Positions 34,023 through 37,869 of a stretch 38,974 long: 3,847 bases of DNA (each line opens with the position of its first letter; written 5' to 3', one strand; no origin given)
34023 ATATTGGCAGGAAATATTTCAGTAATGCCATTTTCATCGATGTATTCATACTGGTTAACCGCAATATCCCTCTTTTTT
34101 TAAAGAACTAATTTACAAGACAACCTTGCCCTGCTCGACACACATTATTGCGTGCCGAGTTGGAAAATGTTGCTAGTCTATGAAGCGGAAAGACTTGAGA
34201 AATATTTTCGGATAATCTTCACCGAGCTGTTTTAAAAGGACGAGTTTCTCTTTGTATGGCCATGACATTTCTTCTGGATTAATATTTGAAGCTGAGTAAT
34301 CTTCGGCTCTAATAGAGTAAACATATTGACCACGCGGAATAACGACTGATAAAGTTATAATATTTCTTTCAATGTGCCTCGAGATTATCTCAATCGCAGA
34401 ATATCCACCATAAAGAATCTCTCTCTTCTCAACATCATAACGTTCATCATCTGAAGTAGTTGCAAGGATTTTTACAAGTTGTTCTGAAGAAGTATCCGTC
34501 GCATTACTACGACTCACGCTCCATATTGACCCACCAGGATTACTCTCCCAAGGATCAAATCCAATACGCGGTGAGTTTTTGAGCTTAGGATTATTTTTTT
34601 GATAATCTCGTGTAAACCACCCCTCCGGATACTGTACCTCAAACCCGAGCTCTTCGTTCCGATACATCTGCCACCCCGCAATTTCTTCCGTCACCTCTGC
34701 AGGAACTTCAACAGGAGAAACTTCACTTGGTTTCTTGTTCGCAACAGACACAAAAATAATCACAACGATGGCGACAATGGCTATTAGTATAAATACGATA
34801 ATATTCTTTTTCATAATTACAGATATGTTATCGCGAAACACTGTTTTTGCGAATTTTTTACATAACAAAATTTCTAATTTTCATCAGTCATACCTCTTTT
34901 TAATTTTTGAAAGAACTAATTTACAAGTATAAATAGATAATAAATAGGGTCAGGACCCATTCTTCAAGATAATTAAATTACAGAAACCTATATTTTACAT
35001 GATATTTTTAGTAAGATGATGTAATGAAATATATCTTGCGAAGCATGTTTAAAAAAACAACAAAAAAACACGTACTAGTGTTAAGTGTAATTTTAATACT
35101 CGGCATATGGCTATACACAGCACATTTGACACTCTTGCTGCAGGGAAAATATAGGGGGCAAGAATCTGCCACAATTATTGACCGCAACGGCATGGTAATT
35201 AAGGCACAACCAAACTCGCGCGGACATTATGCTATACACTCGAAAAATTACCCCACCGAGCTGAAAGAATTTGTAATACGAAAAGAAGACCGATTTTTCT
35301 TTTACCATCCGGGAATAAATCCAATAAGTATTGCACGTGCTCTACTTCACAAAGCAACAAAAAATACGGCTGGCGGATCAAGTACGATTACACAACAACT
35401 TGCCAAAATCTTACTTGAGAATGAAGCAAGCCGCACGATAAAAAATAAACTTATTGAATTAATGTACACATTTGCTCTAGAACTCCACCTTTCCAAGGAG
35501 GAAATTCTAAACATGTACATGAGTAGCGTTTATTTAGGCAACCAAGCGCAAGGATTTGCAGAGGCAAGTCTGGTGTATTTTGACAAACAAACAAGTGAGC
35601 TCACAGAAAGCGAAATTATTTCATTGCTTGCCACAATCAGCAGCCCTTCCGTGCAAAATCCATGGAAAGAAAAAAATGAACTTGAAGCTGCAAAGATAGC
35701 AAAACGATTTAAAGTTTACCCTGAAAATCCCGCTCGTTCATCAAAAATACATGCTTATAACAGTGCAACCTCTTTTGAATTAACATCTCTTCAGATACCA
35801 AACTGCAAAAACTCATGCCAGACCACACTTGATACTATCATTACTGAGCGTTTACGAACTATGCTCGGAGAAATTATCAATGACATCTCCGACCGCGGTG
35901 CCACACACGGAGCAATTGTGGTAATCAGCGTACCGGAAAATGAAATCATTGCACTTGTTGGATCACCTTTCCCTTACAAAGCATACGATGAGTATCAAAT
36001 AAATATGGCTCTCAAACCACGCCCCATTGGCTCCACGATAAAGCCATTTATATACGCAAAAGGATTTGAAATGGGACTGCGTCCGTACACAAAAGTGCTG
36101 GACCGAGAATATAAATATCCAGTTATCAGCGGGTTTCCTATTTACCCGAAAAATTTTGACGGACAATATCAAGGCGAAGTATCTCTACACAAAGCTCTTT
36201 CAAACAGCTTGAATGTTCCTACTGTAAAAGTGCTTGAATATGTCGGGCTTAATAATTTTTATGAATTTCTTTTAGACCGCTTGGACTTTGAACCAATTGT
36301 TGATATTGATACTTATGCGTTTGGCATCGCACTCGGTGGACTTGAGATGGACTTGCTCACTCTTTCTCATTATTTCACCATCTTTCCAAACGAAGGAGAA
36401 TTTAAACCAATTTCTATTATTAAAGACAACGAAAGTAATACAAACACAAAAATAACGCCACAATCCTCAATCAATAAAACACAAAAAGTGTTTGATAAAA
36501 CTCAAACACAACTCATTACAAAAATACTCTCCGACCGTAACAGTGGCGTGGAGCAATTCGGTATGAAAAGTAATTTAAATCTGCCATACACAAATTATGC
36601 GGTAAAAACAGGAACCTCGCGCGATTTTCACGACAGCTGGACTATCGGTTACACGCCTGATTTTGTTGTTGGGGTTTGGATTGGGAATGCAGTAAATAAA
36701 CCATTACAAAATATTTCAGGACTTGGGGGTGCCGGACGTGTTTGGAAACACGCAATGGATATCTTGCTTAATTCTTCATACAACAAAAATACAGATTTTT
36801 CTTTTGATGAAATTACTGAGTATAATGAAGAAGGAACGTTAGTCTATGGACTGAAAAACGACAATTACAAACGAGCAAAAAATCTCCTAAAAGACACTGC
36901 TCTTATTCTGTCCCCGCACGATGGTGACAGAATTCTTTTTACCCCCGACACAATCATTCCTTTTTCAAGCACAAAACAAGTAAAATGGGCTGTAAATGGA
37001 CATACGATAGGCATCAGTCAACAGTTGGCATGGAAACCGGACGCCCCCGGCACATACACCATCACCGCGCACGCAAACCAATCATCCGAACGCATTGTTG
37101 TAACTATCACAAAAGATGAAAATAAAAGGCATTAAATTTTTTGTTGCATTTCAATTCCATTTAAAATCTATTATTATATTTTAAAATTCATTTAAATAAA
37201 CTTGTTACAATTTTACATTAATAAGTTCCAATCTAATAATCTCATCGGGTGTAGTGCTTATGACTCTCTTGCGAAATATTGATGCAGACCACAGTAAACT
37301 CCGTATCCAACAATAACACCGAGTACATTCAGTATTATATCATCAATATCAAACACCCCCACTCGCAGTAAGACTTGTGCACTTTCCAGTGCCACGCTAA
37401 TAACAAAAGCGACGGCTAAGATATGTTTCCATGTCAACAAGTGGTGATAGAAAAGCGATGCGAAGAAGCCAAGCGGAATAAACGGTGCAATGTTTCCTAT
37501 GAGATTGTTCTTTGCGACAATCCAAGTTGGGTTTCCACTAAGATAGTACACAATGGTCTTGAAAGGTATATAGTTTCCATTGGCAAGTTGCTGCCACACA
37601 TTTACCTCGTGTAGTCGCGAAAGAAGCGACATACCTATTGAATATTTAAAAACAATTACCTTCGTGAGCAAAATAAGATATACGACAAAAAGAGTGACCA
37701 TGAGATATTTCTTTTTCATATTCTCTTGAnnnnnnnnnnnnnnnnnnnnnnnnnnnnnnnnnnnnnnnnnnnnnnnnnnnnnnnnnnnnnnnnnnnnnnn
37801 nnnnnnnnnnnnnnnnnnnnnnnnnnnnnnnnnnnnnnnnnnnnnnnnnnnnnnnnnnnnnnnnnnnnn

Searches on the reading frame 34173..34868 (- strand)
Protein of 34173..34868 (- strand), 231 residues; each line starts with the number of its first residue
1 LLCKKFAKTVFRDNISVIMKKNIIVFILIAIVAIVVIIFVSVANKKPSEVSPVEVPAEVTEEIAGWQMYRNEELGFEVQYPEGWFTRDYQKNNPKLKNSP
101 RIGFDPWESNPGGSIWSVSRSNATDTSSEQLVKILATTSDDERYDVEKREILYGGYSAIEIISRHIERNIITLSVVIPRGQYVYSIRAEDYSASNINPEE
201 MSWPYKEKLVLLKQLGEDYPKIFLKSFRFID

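Call 53: search_protein_families(library=pfam, proteins=[window:34173-34868:-], max_evalue=0.001)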
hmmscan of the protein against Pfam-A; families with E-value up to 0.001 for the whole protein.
window:34173-34868:- (231 aa): 1 family
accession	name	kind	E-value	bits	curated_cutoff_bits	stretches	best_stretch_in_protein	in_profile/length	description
PF18933.6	PsbP_2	-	3.1e-05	24.5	27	1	26-189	2-164/184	PsbP-like protein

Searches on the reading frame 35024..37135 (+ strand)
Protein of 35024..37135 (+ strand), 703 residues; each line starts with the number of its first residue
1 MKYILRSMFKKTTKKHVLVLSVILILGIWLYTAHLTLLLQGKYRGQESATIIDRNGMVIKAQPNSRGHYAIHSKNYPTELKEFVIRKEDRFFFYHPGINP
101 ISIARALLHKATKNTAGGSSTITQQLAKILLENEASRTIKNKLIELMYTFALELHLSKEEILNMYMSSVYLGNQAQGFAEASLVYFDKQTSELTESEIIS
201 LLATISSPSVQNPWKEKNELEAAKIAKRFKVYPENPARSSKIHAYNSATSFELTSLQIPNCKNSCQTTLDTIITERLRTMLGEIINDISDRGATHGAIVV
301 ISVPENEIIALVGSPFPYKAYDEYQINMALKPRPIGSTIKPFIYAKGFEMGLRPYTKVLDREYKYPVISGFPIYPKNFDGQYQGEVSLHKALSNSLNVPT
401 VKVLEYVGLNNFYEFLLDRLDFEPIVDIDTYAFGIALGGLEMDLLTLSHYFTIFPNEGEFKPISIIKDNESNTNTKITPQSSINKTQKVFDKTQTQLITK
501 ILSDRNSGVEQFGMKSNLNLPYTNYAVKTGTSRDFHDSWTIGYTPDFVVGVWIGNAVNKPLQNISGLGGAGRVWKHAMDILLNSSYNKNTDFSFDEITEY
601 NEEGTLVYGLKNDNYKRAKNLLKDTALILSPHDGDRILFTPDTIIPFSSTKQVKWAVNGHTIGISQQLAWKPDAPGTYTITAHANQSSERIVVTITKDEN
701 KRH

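Call 53: search_protein_families(library=pfam, proteins=[window:35024-37135:+], max_evalue=0.001)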
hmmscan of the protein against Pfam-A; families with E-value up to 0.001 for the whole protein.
window:35024-37135:+ (703 aa): 3 families
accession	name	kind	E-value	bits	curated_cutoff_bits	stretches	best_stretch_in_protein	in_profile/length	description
PF00912.28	Transgly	-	6.4e-43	146.7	27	1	61-222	7-168/178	Transglycosylase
PF00905.27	Transpeptidase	-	1.3e-18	67.7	22.1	1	296-550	1-275/299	Penicillin binding protein transpeptidase domain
PF06832.18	BiPBP_C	-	3.5e-05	24.1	26.8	1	627-682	13-78/90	Penicillin-Binding Protein C-terminus Family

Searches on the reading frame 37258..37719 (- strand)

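Call 53: search_protein_families(library=pfam, proteins=[window:37258-37719:-], max_evalue=0.001)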
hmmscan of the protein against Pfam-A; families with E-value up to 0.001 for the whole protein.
window:37258-37719:- (153 aa): 1 family
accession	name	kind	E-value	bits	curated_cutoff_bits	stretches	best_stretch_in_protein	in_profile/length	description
PF04892.17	VanZ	-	1.5e-24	87.4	30.1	1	11-143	1-123/126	VanZ like family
